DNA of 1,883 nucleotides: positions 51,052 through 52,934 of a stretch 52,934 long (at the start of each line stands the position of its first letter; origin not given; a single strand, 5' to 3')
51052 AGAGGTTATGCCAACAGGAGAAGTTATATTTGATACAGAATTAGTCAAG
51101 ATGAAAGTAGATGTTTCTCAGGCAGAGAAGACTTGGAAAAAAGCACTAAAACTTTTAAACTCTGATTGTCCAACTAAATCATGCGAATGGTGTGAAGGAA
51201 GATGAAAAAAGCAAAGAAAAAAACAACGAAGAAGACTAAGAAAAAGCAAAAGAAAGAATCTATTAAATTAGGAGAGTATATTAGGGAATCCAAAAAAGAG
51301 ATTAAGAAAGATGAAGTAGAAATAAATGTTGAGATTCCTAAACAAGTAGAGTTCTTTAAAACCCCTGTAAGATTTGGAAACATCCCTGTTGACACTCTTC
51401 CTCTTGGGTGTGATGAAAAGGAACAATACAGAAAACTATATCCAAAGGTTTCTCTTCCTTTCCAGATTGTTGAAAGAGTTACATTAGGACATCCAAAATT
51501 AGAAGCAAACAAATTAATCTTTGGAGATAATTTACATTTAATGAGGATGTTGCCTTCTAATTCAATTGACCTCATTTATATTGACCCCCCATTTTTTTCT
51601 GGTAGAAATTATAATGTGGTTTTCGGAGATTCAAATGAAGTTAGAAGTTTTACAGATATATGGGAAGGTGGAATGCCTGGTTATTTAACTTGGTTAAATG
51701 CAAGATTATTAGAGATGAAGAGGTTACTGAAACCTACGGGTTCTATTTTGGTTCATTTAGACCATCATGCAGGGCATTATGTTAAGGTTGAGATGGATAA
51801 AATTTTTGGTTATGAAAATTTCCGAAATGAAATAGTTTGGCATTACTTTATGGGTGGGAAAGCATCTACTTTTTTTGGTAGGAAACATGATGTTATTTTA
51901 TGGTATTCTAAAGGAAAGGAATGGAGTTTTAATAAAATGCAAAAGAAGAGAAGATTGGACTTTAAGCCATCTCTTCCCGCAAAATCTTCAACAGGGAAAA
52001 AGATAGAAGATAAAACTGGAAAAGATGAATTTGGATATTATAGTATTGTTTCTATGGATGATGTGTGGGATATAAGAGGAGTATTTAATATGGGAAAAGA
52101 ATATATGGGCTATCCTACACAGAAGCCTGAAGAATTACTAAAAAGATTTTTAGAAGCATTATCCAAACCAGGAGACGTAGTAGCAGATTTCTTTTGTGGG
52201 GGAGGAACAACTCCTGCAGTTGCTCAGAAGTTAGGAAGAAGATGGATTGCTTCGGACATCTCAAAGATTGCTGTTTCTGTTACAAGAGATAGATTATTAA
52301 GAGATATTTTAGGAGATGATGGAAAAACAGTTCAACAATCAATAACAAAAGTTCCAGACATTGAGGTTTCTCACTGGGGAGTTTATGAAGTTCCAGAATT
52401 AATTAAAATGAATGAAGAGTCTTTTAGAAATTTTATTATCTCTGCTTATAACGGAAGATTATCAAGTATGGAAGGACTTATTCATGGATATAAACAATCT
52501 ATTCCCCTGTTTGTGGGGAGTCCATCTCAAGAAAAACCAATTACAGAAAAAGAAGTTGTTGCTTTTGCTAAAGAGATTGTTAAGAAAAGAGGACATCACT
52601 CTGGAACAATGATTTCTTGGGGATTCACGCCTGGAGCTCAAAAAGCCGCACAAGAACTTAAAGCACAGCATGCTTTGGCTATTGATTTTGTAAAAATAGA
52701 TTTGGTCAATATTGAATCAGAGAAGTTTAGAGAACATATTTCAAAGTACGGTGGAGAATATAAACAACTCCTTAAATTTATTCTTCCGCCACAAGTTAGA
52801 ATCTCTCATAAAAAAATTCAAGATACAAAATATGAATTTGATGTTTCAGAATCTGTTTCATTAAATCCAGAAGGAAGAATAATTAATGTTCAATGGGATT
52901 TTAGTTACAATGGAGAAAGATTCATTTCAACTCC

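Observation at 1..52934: Whole window reads as an archaeal virus/provirus or large plasmid-like element, not core chromosome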

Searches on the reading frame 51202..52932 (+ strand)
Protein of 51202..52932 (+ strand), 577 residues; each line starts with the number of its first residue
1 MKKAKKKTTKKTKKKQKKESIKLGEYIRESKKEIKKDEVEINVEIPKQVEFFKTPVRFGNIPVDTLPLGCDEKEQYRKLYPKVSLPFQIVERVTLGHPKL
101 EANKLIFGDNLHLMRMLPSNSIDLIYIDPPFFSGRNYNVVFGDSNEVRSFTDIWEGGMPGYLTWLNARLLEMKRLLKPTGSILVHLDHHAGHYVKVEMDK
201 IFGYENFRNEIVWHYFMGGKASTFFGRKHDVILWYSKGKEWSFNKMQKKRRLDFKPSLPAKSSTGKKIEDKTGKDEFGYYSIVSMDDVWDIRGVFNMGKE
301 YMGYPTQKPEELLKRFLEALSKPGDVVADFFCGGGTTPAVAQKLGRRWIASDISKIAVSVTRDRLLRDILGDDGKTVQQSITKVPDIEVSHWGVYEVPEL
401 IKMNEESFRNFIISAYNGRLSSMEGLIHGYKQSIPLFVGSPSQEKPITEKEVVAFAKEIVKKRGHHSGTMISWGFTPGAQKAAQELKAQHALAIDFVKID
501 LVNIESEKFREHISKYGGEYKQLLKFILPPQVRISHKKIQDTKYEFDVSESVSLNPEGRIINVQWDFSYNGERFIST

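Call 7: search_protein_families(library=pfam, max_evalue=0.01, proteins=[window:51202-52932:+])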
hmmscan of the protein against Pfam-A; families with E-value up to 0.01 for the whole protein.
window:51202-52932:+ (577 aa): 2 families
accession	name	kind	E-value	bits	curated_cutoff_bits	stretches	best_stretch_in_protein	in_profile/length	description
PF01555.25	N6_N4_Mtase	-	8.5e-44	150.6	26.7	1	122-358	1-216/221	DNA methylase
PF02086.21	MethyltransfD12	-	0.0043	17.3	22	0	311-362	7-59/253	D12 class N6 adenine-specific DNA methyltransferase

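Call 8: search_protein_families(library=phrogs, max_evalue=0.01, proteins=[window:51202-52932:+])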
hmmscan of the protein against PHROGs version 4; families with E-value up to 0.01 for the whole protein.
window:51202-52932:+ (577 aa): 12 families
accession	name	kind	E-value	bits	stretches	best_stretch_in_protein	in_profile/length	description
phrog_67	-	other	6.3e-64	218.3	1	98-467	119-432/743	DNA methyltransferase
phrog_3008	-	other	1.3e-15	58.3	1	303-372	149-218/244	DNA methyltransferase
phrog_498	-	other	1.2e-14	54.8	1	100-366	198-421/633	DNA methyltransferase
phrog_6025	-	other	6.9e-12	46.4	1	101-217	10-112/192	DNA methyltransferase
phrog_6952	-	other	5e-11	43.8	1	276-354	89-164/181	DNA methyltransferase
phrog_18293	-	other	3.8e-07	31.1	1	295-365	37-107/119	methyltransferase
phrog_26713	-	other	0.00022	22.1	1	101-146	4-51/74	methyltransferase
phrog_18146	-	other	0.0011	19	1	301-358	46-104/452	DNA methyltransferase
phrog_23148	-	unknown function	0.0029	18.6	1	303-366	84-147/165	-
phrog_23085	-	unknown function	0.0062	17.2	0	279-368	19-108/138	-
phrog_12862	-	unknown function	0.0094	16.8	0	103-131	3-31/149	-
phrog_16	-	DNA, RNA and nucleotide metabolism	0.0097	15.1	0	313-351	857-895/986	DNA helicase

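Call 87: search_protein_families(library=ncbifam, max_evalue=0.01, proteins=[window:51202-52932:+])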
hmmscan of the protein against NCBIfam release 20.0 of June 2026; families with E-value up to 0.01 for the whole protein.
window:51202-52932:+ (577 aa): 4 families
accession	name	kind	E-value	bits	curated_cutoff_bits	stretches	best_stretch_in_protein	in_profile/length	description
NF008572.0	PRK11524.1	equivalog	2.7e-32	112.1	292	1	101-361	13-252/294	adenine-specific DNA-methyltransferase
NF050803.1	DnaMtaseCcrMCaul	equivalog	4.9e-28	98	830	2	303-368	185-250/350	adenine-specific DNA-methyltransferase CcrM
NF010253.0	PRK13699.1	subfamily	4.3e-12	46.2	244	2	304-353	144-193/226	DNA methyltransferase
NF042963.1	DUF1156_antiphage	equivalog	0.0011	17.2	1000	1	325-362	185-222/960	anti-phage-associated DUF1156 domain-containing protein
